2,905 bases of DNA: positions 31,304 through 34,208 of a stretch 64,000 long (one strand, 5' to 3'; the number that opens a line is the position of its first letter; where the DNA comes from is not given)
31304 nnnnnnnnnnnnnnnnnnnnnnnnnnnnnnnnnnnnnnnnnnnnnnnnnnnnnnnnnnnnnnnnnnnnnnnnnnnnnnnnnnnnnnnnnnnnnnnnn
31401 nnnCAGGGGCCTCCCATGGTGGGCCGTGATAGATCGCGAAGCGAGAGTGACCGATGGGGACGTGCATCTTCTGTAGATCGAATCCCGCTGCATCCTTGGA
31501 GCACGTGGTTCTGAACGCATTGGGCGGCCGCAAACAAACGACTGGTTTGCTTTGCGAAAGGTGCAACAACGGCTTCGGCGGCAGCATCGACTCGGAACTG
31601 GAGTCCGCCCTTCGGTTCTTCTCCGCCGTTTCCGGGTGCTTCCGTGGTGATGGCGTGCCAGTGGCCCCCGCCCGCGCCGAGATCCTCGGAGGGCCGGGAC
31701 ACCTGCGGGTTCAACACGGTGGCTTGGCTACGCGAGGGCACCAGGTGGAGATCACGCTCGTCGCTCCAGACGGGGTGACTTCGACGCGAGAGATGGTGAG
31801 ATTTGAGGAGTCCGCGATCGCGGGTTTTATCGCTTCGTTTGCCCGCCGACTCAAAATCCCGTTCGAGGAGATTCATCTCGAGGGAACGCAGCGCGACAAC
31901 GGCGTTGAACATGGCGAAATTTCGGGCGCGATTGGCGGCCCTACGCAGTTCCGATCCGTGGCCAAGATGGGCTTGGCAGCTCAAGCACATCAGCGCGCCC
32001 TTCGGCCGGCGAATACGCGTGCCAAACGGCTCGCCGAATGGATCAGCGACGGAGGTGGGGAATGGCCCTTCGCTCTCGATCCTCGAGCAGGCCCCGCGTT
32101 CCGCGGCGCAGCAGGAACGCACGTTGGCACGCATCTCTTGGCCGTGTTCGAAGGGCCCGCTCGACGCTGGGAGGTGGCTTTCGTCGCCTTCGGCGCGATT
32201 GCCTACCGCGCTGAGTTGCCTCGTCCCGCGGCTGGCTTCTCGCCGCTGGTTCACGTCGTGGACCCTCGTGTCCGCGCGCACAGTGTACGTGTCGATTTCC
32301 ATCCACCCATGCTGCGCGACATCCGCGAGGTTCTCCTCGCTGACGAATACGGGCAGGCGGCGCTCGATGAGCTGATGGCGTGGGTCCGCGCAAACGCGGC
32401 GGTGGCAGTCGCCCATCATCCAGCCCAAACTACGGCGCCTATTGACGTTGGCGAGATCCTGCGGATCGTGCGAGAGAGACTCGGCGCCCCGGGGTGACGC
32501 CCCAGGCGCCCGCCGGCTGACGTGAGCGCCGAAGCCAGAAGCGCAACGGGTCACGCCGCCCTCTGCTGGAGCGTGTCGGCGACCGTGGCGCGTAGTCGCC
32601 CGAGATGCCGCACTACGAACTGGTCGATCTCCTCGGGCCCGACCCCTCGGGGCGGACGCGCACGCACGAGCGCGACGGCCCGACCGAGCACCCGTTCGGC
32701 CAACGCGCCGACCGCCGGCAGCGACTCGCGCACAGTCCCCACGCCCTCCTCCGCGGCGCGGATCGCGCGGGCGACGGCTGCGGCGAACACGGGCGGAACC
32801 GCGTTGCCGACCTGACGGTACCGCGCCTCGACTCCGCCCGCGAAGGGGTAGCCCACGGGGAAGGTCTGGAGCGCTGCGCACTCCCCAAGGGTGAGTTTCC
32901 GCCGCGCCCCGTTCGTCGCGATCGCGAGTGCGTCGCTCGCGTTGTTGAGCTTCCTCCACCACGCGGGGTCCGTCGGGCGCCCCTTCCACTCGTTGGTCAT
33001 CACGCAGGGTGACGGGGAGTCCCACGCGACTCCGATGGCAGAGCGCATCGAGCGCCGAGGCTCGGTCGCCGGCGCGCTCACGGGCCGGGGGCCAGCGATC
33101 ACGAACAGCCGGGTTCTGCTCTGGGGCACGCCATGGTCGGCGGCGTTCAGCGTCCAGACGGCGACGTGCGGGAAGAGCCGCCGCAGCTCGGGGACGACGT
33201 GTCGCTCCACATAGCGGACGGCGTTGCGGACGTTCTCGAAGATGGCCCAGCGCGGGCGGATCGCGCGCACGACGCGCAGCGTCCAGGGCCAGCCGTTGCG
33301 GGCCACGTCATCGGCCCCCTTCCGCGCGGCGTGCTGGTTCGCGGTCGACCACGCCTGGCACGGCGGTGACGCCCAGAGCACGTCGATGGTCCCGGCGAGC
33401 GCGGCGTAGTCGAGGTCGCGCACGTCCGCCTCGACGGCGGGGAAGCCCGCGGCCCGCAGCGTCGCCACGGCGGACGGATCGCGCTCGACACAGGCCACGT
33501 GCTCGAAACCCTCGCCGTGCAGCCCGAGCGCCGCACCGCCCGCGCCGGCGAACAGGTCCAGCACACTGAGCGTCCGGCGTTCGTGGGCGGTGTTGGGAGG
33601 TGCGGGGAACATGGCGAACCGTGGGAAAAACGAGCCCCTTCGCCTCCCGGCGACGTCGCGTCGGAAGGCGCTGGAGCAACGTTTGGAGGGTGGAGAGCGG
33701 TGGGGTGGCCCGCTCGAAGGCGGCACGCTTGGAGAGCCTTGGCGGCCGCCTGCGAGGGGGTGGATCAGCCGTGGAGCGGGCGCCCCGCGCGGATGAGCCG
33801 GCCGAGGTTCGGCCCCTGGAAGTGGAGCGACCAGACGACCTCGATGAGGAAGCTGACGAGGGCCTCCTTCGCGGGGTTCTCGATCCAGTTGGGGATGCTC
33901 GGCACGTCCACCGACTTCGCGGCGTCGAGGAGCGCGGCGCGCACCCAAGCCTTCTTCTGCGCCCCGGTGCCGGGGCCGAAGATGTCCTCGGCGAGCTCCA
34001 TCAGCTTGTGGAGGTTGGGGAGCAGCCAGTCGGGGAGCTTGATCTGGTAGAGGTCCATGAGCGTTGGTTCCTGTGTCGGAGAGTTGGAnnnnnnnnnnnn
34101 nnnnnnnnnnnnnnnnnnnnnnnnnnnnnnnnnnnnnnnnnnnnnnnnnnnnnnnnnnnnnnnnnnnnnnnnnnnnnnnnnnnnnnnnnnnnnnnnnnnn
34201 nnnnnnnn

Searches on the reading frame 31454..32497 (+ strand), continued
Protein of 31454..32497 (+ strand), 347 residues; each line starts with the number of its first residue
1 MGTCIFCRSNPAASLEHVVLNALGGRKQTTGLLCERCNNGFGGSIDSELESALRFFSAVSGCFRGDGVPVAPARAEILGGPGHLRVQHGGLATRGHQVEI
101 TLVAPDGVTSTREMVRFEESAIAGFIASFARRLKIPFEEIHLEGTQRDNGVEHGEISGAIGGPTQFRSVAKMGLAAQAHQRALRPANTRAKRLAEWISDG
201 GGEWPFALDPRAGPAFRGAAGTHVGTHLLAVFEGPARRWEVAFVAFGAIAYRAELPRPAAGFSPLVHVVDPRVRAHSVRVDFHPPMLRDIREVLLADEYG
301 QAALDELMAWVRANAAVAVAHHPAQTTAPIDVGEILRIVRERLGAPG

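Call 59: search_solved_structures(query=A2, max_evalue=1, show_alignments=2)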
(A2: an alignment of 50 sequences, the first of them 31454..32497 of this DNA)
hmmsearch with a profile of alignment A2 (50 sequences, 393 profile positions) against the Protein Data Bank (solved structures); distinct sequences matched with E-value up to 1: 13.
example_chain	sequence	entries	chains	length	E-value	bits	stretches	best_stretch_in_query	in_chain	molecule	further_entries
9ilo_A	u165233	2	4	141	0.078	15.6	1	225-321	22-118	CTB10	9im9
6dzi_J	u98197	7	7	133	0.1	15.2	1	90-138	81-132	50S ribosomal protein L11 | Large ribosomal subunit protein uL11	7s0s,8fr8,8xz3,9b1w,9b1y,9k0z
5o60_J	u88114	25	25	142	0.12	15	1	90-138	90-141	50S ribosomal protein L11 | Large ribosomal subunit protein uL11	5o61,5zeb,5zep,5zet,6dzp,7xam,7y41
9d92_A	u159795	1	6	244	0.32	13.5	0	296-388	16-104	Z4 c3i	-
2mq8_A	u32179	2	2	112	0.33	13.5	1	111-200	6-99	De novo designed protein LFR1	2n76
3duf_I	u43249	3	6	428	0.39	13.3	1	289-388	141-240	Dihydrolipoyllysine-residue acetyltransferase component of pyruvate dehydrogenase complex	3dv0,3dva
6wi5_A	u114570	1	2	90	0.58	12.7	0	104-147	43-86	De novo designed protein Foldit4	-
9iku_A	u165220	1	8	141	0.73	12.4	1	225-323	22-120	CTB10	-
9ipr_A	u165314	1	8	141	0.73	12.4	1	225-323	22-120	CTB10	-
6yxa_A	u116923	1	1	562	0.78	12.3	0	303-358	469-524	GTP pyrophosphokinase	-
36hb_C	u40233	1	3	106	0.84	12.2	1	303-380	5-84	CAM1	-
8qbn_Y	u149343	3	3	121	0.91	12.1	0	26-44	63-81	Protein yippee-like 5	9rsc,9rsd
2bl0_C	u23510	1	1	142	1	11.9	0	297-368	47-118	MYOSIN REGULATORY LIGHT CHAIN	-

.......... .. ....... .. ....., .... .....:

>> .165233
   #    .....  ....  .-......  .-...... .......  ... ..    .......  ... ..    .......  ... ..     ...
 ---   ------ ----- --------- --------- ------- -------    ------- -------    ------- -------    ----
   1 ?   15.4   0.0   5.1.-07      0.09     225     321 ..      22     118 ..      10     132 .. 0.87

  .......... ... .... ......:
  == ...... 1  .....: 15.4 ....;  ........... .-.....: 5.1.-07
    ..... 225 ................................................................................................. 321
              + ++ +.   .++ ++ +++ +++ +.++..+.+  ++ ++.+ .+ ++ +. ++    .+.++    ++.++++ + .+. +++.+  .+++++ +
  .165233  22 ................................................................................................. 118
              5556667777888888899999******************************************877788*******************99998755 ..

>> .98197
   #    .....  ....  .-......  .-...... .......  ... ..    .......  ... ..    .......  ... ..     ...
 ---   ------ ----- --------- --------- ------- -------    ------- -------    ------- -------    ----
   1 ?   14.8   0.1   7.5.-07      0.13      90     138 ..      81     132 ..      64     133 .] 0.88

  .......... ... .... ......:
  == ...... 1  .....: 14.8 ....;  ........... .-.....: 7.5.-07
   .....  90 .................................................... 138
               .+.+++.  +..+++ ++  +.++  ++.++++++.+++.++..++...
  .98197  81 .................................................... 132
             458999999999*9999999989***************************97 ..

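Call 60: search_protein_families(library=pfam, alignment_id=A2, max_evalue=0.01)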
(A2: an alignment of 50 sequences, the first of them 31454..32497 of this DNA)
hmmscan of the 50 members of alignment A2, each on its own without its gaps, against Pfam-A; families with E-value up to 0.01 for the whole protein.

A. member 1, window:31454-32497:+ (347 aa): 1 family
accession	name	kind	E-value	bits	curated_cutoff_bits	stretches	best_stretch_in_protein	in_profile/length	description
PF14279.12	HNH_5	-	3.7e-11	43.2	27.5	1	4-51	1-53/56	HNH endonuclease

B. families by the number of members that match (of 50 scanned): 2 families
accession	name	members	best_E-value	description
PF14279.12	HNH_5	50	1.6e-14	HNH endonuclease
PF02945.21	Endonuclease_7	8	1.2e-05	Recombination endonuclease VII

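Call 62: fold_search(model_id=the predicted structure, library=viral)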
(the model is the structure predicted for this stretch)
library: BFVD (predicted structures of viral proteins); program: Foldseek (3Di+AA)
matches with E <= 10: 934; with E <= 0.001: 0
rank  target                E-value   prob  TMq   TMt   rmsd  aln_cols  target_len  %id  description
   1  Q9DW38                4.1e-02  0.09  0.11  0.12  35.4       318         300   11  Pr152.3 [Rat cytomegalovirus (strain Maastricht)]
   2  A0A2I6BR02            8.8e-02  0.06  0.11  0.10  29.6       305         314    8  (no name in the UniProt tables at hand)
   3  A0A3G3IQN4            9.2e-02  0.99  0.12  0.41   2.7        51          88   20  (no name in the UniProt tables at hand)
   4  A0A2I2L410            1.0e-01  0.99  0.12  0.36   2.6        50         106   18  Uncharacterized protein [Orpheovirus IHUMI-LCC2]
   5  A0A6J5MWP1            1.4e-01  0.69  0.13  0.37  11.5       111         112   18  Uncharacterized protein [uncultured Caudovirales phage]
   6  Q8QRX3                2.5e-01  0.04  0.12  0.12  30.4       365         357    9  Membrane glycoprotein UL142 [Panine betaherpesvirus 2]
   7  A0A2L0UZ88            2.6e-01  0.07  0.10  0.05  25.2       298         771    9  Uncharacterized protein [Agrobacterium phage Atu_ph07]
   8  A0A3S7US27            2.6e-01  0.03  0.09  0.09  21.2       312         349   10  (no name in the UniProt tables at hand)
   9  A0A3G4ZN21            2.8e-01  0.03  0.08  0.10  21.9       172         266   12  Uncharacterized protein [Terrestrivirus sp.]
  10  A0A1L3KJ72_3          2.9e-01  0.04  0.10  0.04  24.2       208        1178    7  (no name in the UniProt tables at hand)
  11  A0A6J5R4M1            3.1e-01  0.20  0.12  0.29  17.7        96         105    9  Uncharacterized protein [uncultured Caudovirales phage]
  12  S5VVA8                3.1e-01  0.03  0.10  0.09  25.9       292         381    8  Putative DNA polymerase III [Pseudomonas phage PaBG]
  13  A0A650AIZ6            3.2e-01  0.04  0.13  0.13  38.7       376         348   13  (no name in the UniProt tables at hand)
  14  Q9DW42                3.2e-01  0.03  0.08  0.06  26.6       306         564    9  Pr151.3 [Rat cytomegalovirus (strain Maastricht)]
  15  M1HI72                3.4e-01  0.13  0.12  0.16  23.1       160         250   11  (no name in the UniProt tables at hand)
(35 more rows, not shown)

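Call 69: search_dna_similar(query=window:31454-32497:+, collection=plasmids, mode=protein, max_rows=20, max_evalue=0.001)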
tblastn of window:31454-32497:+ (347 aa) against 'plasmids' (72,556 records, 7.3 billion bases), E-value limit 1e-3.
Records with a match: 3; places in all: 3; records where one place covers at least 80% of the query: 0.
Best place of each record, by identity: <60% 3.
By first word of the organism name: Cupriavidus 1; Vibrio 1; Acetobacter 1.
By predicted mobility (MOB-suite, as given by PLSDB): non-mobilizable 2; conjugative 1.
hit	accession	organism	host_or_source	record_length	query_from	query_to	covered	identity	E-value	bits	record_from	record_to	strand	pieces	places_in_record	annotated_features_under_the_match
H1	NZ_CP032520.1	Cupriavidus oxalaticus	cell culture,activated sludge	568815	14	175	47%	31.3%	8e-9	65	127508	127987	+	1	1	HNH endonuclease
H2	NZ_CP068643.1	Vibrio parahaemolyticus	Penaeus vannamei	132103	1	178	51%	24.2%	2e-6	57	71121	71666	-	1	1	HNH endonuclease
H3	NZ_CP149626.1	Acetobacter sp. AC2005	whole organism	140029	4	94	26%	36.1%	2e-6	57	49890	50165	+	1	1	HNH endonuclease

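Call 70: search_dna_similar(query=window:31454-32497:+, collection=phages, mode=protein, max_rows=20, max_evalue=0.001)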
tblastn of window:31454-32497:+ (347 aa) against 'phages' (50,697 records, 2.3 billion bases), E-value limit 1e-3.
No match.

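Call 71: get_annotated_region(hit=H1, flank=6000)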
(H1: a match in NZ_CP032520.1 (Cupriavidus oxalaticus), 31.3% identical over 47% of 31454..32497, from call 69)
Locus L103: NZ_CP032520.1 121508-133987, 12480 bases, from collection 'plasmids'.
description: Cupriavidus oxalaticus strain T2 plasmid unnamed1, complete sequence
organism: Cupriavidus oxalaticus (NCBI taxid 96344)
taxonomy: Bacteria; Pseudomonadota; Betaproteobacteria; Burkholderiales; Burkholderiaceae; Cupriavidus; Cupriavidus oxalaticus
host: -; source: cell culture,activated sludge; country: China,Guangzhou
typing (MOB-suite, as given by PLSDB): conjugative; relaxase MOBH,MOBP; mating-pair formation MPF_T
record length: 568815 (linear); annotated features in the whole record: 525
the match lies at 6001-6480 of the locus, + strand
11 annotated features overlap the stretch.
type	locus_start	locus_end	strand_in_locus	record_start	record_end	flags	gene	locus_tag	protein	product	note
CDS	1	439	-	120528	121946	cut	-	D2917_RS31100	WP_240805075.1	heavy metal sensor histidine kinase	GO:0000160 - phosphorelay signal transduction system [Evidence IEA]; GO:0016310 - phosphorylation [Evidence IEA]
CDS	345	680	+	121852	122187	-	-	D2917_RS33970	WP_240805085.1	hypothetical protein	-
CDS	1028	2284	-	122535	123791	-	-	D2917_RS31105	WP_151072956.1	oligosaccharide flippase family protein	-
CDS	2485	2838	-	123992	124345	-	-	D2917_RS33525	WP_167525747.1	hypothetical protein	-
CDS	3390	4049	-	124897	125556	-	-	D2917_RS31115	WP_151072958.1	hypothetical protein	-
CDS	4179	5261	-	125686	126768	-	-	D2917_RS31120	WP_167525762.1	glycosyltransferase family 4 protein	-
CDS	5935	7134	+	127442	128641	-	-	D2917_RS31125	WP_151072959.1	HNH endonuclease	-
CDS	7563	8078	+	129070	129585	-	-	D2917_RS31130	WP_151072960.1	3'-5' exoribonuclease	-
CDS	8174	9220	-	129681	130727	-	-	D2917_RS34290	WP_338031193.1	isoprenylcysteine carboxylmethyltransferase family protein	-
CDS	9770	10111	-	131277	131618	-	-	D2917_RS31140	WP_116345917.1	P-II family nitrogen regulator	GO:0006808 - regulation of nitrogen utilization [Evidence IEA]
CDS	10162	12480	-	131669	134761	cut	-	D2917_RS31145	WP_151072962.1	CusA/CzcA family heavy metal efflux RND transporter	-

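Call 72: get_annotated_region(hit=H2, flank=6000)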
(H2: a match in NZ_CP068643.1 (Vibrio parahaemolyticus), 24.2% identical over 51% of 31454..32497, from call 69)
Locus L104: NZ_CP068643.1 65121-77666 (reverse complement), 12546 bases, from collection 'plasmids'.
description: Vibrio parahaemolyticus strain VP157 plasmid pVP157-1, complete sequence
organism: Vibrio parahaemolyticus (NCBI taxid 670)
taxonomy: Bacteria; Pseudomonadota; Gammaproteobacteria; Vibrionales; Vibrionaceae; Vibrio; Vibrio parahaemolyticus
host: -; source: Penaeus vannamei; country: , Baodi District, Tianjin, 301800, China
typing (MOB-suite, as given by PLSDB): non-mobilizable; mating-pair formation MPF_F
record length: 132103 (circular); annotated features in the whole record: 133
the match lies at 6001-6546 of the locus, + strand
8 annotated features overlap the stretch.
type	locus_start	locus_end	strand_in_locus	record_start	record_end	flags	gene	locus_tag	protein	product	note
CDS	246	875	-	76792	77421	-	-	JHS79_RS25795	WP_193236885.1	hypothetical protein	-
CDS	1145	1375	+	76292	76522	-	-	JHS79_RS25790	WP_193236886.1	DUF2188 domain-containing protein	-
CDS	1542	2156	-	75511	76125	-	-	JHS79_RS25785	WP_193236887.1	recombinase family protein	GO:0006310 - DNA recombination [Evidence IEA]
CDS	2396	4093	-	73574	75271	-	-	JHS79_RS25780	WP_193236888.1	penicillin-binding transpeptidase domain-containing protein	-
CDS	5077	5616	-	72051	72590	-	-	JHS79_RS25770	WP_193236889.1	recombinase family protein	GO:0006310 - DNA recombination [Evidence IEA]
CDS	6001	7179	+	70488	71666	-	-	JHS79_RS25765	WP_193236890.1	HNH endonuclease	-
CDS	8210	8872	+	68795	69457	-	-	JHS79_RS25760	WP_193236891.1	recombinase family protein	-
CDS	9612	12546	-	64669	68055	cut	-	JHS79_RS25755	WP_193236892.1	ATP-binding protein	-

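Call 73: get_annotated_region(hit=H3, flank=6000)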
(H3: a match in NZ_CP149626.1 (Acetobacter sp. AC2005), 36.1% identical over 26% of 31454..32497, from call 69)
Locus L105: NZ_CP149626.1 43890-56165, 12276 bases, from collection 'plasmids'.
description: Acetobacter sp. AC2005 plasmid plas1, complete sequence
organism: Acetobacter sp. AC2005 (NCBI taxid 3134142)
taxonomy: Bacteria; Pseudomonadota; Alphaproteobacteria; Rhodospirillales; Acetobacteraceae; Acetobacter; Acetobacter sp. AC2005
host: -; source: whole organism; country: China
typing (MOB-suite, as given by PLSDB): non-mobilizable; mating-pair formation MPF_I
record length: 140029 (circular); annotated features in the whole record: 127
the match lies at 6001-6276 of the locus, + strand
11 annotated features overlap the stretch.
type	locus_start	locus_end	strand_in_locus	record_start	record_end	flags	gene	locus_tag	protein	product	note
CDS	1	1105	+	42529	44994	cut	-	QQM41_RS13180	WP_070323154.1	heavy metal translocating P-type ATPase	-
CDS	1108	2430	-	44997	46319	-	-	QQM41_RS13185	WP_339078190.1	ClC family H(+)/Cl(-) exchange transporter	-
CDS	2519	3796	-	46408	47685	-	-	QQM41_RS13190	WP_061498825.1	hypothetical protein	-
CDS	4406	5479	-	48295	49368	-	-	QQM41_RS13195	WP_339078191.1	alkene reductase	-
CDS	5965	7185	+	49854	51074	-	-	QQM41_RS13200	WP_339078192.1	HNH endonuclease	-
CDS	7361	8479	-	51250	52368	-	-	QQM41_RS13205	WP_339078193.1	ATP-binding protein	-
CDS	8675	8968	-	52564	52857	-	-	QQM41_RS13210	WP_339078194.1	type II toxin-antitoxin system RelE/ParE family toxin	-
CDS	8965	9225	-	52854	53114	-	-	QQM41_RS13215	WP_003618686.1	type II toxin-antitoxin system RelB/DinJ family antitoxin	-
CDS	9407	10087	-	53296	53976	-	-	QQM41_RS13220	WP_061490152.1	Abi family protein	-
CDS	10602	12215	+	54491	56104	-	-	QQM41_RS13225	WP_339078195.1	class I SAM-dependent DNA methyltransferase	-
CDS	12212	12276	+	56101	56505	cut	-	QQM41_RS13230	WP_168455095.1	nucleotidyltransferase substrate binding protein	-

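Call 96: find_related_loci(query=A3, collection=viral_contigs, flank=5000)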
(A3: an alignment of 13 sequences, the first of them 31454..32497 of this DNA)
Query A3 (347 aa) in viral_contigs; peptide patterns used: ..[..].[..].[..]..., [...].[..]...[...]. (x = any residue, [..] = any of these).
31 stretches matched a pattern, but none encodes a relative of the query by tblastn (E <= 1e-3).

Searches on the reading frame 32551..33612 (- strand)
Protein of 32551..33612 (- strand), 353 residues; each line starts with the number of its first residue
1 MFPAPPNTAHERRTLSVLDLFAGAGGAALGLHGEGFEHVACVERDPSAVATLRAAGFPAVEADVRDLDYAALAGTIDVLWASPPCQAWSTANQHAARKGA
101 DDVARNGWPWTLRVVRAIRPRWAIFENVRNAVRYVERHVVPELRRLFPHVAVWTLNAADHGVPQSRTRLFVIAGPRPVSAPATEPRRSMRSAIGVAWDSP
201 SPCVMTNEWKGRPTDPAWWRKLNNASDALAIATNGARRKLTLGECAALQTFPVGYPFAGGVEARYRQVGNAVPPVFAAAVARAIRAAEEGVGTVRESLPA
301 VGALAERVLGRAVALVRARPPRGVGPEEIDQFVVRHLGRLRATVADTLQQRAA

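Call 5: search_protein_families(library=pfam, proteins=[window:32551-33612:-], max_evalue=0.01)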
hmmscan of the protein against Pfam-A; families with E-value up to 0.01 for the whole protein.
window:32551-33612:- (353 aa): 2 families
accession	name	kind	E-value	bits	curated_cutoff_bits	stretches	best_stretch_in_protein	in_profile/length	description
PF00145.23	DNA_methylase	-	6.9e-43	147.7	22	2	16-173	2-160/324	C-5 cytosine-specific DNA methylase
PF03602.21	Cons_hypoth95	-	0.0061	16.7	24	1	13-54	41-82/182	Conserved hypothetical protein 95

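Call 6: search_protein_families(library=padloc, proteins=[window:32551-33612:-], max_evalue=0.01)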
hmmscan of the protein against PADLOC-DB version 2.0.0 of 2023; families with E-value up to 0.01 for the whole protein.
window:32551-33612:- (353 aa): 62 families (the best 25 are shown)
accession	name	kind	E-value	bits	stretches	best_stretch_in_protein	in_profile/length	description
PDLC03378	MTase_II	-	8.4e-52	174.6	2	15-175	3-168/344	Type II methyltransferase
PDLC00026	DruM2|DruM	-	9.1e-51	171.4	2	13-224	3-214/336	DNA cytosine methylase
PDLC03234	MTase_II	-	4.3e-43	146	2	14-187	4-187/375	Type II methyltransferase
PDLC03307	MTase_II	-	7.6e-43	145.2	2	17-133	3-116/382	Type II methyltransferase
PDLC00033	DruM2|DruM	-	1.9e-39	134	2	7-187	14-202/368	DNA cytosine methylase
PDLC03272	MTase_II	-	1.4e-38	131.1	2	7-173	67-234/407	Type II methyltransferase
PDLC03326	MTase_II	-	1.4e-36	124.6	2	16-180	6-181/412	Type II methyltransferase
PDLC00027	DruM2|DruM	-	5.4e-34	116.1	2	10-172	7-169/361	DNA cytosine methylase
PDLC00029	DruM2|DruM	-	1.6e-32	111.2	2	14-178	4-169/329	DNA cytosine methylase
PDLC02649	DrmMII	-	3e-31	106.8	3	237-286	367-416/422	DrmMII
PDLC02648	DrmMII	-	1.3e-27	94.8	2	15-173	22-224/468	DrmMII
PDLC02656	DrmMII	-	1.9e-27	94.3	3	237-288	418-469/491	DrmMII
PDLC00031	DruM2|DruM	-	1e-26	91.9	2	10-172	7-169/361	DNA cytosine methylase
PDLC00032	DruM2|DruM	-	1.2e-26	91.9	2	14-173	3-168/424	DNA cytosine methylase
PDLC02650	DrmMII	-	1.3e-26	91.5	3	234-290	364-420/435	DrmMII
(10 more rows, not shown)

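Call 26: search_protein_families(library=ncbifam, proteins=[window:32551-33612:-], max_evalue=0.001)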
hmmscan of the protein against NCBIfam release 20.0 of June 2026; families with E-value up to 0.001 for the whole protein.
window:32551-33612:- (353 aa): 2 families
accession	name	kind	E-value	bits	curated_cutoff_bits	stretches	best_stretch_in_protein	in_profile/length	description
TIGR00675.1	dcm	superfamily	9.3e-33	114.2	100.65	2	17-173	1-159/329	DNA (cytosine-5-)-methyltransferase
NF007772.0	PRK10458.1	subfamily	3.9e-06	25.7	710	0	2-58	77-132/472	DNA cytosine methylase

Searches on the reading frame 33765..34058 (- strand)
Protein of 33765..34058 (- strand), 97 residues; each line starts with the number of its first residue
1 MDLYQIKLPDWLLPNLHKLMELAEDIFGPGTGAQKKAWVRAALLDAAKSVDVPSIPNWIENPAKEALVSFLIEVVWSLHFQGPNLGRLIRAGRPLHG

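Call 5: search_protein_families(library=pfam, proteins=[window:33765-34058:-], max_evalue=0.01)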
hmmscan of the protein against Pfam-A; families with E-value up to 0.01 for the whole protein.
window:33765-34058:- (97 aa): 0 families

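Call 6: search_protein_families(library=padloc, proteins=[window:33765-34058:-], max_evalue=0.01)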
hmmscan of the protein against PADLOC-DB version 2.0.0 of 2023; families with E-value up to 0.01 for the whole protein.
window:33765-34058:- (97 aa): 0 families

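Call 25: search_protein_families(library=phrogs, proteins=[window:33765-34058:-], max_evalue=0.001)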
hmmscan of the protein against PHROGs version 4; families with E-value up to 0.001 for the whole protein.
window:33765-34058:- (97 aa): 0 families

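Call 26: search_protein_families(library=ncbifam, proteins=[window:33765-34058:-], max_evalue=0.001)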
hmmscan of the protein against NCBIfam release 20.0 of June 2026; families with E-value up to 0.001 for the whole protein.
window:33765-34058:- (97 aa): 0 families
